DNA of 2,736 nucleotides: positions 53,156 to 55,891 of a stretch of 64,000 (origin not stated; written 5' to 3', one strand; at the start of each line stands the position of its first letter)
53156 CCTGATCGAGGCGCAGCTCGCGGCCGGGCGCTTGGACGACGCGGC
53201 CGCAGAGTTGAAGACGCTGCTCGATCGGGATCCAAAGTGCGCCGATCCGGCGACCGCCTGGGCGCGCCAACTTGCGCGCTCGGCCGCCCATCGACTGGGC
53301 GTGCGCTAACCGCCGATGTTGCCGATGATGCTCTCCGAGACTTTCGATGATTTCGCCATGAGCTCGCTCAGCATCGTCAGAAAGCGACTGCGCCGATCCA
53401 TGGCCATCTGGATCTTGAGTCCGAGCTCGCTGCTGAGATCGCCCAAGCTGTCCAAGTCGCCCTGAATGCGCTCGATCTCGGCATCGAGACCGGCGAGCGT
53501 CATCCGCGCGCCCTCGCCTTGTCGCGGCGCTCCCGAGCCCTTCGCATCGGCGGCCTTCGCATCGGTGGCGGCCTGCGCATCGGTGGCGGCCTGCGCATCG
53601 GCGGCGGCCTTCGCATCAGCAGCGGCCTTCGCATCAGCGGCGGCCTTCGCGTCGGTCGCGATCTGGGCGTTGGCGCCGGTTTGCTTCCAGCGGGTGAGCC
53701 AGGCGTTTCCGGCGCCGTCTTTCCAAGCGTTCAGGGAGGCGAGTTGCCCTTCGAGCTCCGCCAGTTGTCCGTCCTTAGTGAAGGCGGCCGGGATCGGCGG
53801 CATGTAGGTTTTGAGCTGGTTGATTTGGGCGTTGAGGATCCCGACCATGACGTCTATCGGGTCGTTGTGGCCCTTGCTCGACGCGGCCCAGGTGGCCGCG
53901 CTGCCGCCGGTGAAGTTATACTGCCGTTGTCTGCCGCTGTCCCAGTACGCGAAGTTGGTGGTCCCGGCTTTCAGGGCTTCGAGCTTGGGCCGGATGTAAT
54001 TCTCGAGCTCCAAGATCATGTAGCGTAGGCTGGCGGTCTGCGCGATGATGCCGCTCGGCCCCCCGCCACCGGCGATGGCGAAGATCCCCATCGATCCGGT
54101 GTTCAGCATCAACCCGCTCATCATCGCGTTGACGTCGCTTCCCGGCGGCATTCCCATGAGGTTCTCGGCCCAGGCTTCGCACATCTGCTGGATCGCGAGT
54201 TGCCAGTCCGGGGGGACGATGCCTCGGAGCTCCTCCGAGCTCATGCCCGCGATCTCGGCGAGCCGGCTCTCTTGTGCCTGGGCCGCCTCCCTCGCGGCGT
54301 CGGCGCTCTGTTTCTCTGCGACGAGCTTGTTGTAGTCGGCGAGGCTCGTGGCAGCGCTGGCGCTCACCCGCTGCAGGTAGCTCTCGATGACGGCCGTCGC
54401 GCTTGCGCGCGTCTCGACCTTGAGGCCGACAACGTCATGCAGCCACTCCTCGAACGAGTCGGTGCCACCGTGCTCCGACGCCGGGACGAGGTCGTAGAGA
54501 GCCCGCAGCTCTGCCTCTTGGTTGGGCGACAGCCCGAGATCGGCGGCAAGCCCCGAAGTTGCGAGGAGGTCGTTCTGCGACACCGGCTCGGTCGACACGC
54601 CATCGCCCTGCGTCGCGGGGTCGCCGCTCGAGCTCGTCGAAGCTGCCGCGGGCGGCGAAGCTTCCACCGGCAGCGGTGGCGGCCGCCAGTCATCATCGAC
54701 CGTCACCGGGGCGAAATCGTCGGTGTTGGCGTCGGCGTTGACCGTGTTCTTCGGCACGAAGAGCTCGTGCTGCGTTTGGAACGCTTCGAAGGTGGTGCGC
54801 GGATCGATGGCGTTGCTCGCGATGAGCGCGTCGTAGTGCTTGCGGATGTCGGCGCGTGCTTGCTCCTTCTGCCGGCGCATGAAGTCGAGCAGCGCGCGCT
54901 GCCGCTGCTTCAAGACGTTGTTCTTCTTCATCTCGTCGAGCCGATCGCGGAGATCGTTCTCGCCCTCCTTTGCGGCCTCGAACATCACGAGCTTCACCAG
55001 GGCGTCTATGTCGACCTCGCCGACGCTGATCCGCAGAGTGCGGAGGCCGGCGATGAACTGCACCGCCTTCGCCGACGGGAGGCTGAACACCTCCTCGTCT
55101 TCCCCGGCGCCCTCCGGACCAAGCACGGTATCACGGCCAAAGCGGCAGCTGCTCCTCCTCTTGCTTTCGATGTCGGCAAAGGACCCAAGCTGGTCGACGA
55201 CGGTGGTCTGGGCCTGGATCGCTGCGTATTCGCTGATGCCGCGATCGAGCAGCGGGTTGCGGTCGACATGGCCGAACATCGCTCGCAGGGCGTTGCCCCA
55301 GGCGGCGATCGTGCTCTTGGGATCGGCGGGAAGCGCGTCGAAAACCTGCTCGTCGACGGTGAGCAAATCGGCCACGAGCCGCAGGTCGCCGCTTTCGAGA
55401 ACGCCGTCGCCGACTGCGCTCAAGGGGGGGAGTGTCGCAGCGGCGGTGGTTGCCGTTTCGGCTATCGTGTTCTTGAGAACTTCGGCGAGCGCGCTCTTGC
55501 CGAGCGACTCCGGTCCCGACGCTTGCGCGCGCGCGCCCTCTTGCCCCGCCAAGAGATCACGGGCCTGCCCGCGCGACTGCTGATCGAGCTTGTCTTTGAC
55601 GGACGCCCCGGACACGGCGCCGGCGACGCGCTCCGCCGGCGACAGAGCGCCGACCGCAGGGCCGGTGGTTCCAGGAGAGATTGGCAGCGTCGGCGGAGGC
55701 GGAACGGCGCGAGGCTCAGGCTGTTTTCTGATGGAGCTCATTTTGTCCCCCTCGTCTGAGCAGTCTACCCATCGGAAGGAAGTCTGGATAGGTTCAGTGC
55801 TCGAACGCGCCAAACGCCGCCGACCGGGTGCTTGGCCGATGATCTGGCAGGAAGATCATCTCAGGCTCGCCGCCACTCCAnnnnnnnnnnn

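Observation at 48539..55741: T3SS translocon-like module (SycD-type chaperone plus IpaB/YopB-like pore protein plus paralogous chaperone/substrate pairs) with no injectisome core genes in the window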

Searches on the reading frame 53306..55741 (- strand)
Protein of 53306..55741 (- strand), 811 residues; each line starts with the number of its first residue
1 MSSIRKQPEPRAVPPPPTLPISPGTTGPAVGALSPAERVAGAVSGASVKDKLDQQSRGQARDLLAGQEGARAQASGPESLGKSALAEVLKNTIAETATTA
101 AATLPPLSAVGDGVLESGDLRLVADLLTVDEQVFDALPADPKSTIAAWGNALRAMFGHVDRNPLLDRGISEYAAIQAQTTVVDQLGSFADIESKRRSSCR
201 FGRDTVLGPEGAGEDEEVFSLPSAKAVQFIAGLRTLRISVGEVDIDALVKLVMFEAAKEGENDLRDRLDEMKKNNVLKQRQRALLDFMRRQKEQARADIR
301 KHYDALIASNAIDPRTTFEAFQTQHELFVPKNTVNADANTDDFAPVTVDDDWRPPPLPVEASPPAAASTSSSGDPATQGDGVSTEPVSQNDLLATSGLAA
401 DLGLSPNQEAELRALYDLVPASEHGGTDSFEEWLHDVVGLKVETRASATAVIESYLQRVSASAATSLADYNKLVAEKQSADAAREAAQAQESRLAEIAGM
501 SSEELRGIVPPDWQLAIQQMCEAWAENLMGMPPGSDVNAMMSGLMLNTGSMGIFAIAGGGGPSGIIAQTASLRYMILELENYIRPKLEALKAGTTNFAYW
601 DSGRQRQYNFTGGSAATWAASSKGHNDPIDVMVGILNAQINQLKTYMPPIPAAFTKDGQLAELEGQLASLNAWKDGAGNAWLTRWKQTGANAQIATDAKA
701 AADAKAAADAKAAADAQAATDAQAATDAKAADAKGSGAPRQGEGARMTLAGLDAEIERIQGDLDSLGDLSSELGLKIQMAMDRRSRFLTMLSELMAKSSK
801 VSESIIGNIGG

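Call 9: search_protein_families(library=pfam, proteins=[window:53306-55741:-], max_evalue=1)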
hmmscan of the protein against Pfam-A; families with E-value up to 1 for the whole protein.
window:53306-55741:- (811 aa): 0 families

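Call 10: search_protein_families(library=ncbifam, proteins=[window:53306-55741:-], max_evalue=1)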
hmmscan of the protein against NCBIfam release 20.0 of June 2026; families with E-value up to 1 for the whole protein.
window:53306-55741:- (811 aa): 1 family
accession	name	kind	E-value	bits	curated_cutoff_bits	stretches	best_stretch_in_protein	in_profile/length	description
NF033415.1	thiovirid_RiPP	subfamily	0.33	11.6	40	1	475-506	8-42/72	thioviridamide family RiPP peptide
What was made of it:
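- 53306..55741 (-): Gene F: an 811-aa hydrophilic protein. It has a P-rich disordered N-terminus, an N-domain shared with D, a variable middle with Ala/Asp/Lys repeats, and a conserved C-terminal helical hairpin. No family hits (calls 9, 10).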

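Call 28: search_solved_structures(query=window:53306-55741:-, max_evalue=10, show_alignments=2)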
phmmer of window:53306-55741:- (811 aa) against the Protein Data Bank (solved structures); distinct sequences matched with E-value up to 10: 4.
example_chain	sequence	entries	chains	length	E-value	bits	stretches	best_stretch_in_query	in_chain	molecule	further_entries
7vcf_D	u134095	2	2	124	0.0067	18.3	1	534-629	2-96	Tic13 | Simp2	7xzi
5k8j_B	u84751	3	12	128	0.79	11.4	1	253-324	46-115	Ribonuclease VapC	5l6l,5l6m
7u5h_A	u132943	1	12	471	1.7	10.3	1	367-498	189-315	Aspartyl aminopeptidase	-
3var_A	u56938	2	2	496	1.9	10.2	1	367-498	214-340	Aspartyl aminopeptidase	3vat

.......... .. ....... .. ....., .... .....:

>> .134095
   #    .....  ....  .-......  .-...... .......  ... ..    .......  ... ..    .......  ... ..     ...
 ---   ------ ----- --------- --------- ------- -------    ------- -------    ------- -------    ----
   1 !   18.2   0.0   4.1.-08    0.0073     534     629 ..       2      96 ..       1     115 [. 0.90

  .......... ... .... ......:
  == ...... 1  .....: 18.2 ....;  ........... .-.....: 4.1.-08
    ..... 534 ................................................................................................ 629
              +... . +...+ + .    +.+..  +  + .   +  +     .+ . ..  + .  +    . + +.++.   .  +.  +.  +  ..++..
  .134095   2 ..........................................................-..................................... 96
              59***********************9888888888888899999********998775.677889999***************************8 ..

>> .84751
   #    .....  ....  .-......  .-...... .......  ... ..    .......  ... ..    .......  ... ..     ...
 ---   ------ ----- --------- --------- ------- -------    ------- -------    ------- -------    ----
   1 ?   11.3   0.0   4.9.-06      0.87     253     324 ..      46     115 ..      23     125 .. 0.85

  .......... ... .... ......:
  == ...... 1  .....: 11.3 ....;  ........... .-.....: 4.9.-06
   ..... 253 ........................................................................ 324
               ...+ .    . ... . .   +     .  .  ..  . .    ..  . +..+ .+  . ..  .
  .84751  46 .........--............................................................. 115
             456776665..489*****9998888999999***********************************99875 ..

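Call 38: find_homologous_proteins(query=window:53306-55741:-)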
Query window:53306-55741:-: 8000 candidates shared short words with the query, none scored E <= 0.001.
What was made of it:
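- Tried and rejected: F returned nothing, because its Ala/Asp/Lys repeats swamped the candidate list (call 38).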

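Call 108: predict_structure(alignment_id=A10)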
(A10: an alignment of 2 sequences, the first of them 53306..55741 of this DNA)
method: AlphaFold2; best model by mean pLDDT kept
length: 811 residues; sequences in the alignment: 2
mean_pLDDT: 39.4   pTM: 0.24
mean pLDDT of the five models: 39.4, 39.0, 38.8, 36.4, 33.6
residues with pLDDT >= 90: 0; 70-90: 30; 50-70: 120; < 50: 661
segments of 3 or more residues with pLDDT < 50: 1-292, 295-300, 305-511, 513-518, 520-572, 601-604, 611-613, 622-626, 646-660, 689-693, 734-752, 798-811
pLDDT, mean of each block of 10 residues (from residue 1): 27 32 28 29 28 32 30 26 34 29 25 28 37 36 35 33 34 36 31 29 23 24 32 32 33 29 35 33 38 45 45 37 28 22 24 24 25 25 27 34 43 39 35 38 37 37 33 38 38 37 41 46 42 38 35 33 41 52 61 63 52 50 48 55 49 41 52 59 49 56 79 84 75 44 37 57 55 52 51 47 39 28
secondary structure, 60 per line:
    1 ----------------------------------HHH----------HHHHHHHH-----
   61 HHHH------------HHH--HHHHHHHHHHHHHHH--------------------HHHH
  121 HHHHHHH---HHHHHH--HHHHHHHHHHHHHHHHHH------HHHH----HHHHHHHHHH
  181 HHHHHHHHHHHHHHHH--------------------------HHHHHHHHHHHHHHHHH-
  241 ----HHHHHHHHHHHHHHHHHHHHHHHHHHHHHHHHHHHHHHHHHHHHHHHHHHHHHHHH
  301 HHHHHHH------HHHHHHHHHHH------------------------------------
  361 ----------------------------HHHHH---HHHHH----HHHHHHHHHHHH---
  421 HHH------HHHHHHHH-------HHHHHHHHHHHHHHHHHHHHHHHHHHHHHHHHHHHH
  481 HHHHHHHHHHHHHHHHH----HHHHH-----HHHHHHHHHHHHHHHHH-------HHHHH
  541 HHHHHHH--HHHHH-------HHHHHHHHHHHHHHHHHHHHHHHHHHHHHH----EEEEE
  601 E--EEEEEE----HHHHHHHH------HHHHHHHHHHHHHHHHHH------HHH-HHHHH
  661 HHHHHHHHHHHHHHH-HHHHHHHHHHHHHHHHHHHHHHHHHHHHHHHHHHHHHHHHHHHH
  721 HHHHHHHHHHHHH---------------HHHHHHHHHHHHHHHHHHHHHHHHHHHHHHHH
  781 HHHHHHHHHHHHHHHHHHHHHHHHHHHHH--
elements in order (helices of 4 or more, strands of 3 or more residues): H48-55 H61-64 H82-96 H117-127 H131-136 H139-156 H163-166 H171-196 H223-239 H245-307 H314-324 H389-393 H397-401 H406-417 H430-437 H445-497 H502-506 H512-528 H536-547 H550-554 H562-591 E596-601 E604-609 H614-621 H628-645 H656-675 H677-733 H749-809
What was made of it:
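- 53306..55741 (-): AF2 was unusable, at pLDDT 39 (call 108).
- Tried and rejected: AF2 model of F. At pLDDT 39 it is unusable, so no fold search was run (call 108).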

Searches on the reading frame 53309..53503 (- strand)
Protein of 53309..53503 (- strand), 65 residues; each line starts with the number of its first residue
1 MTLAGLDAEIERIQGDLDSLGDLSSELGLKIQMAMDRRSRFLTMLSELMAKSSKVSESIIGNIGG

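Call 64: search_protein_families(library=pfam, proteins=[window:53309-53503:-], max_evalue=10)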
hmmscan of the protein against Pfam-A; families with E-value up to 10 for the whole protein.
seq(65 aa): 1 family
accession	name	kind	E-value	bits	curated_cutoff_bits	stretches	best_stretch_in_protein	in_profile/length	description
PF06419.17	COG6_N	-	0.017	15.7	27.4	1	6-56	38-88/114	Conserved oligomeric complex COG6, N-terminal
